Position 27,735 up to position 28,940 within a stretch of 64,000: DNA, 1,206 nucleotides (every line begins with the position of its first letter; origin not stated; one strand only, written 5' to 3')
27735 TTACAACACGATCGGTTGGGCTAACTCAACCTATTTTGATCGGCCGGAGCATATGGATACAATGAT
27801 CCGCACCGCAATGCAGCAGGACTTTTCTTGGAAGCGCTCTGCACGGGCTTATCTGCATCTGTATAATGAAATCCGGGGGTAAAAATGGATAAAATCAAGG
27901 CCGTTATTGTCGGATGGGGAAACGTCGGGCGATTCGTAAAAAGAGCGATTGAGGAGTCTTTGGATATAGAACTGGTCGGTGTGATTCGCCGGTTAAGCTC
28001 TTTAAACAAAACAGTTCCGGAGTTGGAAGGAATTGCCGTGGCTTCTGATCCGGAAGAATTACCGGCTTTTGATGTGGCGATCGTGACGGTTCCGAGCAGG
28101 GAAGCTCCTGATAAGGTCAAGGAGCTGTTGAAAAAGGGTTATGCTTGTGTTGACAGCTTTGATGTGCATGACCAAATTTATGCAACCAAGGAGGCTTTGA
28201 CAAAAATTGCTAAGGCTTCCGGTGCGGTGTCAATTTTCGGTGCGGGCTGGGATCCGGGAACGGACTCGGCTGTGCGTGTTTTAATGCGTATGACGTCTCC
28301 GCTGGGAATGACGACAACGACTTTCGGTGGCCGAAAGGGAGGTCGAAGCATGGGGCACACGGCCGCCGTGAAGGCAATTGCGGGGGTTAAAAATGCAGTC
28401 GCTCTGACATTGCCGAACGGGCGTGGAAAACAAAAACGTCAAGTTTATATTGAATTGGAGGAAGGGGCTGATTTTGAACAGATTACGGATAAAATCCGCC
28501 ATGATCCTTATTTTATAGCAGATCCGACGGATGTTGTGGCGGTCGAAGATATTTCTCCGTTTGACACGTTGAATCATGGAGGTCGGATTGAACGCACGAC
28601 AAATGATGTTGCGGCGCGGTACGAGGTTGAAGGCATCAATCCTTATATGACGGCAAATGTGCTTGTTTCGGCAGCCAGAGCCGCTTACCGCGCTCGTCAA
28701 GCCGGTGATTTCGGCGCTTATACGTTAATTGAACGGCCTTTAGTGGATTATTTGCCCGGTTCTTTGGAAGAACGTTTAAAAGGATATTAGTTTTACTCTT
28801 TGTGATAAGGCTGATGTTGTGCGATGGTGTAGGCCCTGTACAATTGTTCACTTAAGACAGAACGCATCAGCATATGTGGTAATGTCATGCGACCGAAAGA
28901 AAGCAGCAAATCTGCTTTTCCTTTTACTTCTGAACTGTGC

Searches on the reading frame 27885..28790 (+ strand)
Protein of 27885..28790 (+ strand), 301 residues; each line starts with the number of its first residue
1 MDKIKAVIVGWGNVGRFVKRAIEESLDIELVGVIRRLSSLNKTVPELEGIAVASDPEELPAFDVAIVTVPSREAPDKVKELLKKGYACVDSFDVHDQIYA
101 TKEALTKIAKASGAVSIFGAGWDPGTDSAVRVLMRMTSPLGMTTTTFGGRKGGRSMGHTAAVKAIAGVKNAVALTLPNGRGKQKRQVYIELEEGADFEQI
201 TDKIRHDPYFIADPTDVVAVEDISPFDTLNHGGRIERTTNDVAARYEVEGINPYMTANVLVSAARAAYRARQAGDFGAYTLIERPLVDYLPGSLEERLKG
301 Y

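Call 7: search_protein_families(library=pfam, proteins=[window:27885-28790:+], max_evalue=0.01)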
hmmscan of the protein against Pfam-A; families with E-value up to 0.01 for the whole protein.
window:27885-28790:+ (301 aa): 4 families
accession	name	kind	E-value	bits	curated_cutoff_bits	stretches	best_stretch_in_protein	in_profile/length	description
PF16654.10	DAPDH_C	-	2.3e-12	47.5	30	1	121-178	1-55/154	Diaminopimelic acid dehydrogenase C-terminal domain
PF01408.29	GFO_IDH_MocA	-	2.2e-07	32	24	1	4-86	1-87/120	Oxidoreductase family, NAD-binding Rossmann fold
PF02629.25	CoA_binding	-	9e-05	23.6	22.3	1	4-86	4-88/97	CoA binding domain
PF01118.30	Semialdhyde_dh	-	0.0034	18.2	26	1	6-90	2-95/121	Semialdehyde dehydrogenase, NAD binding domain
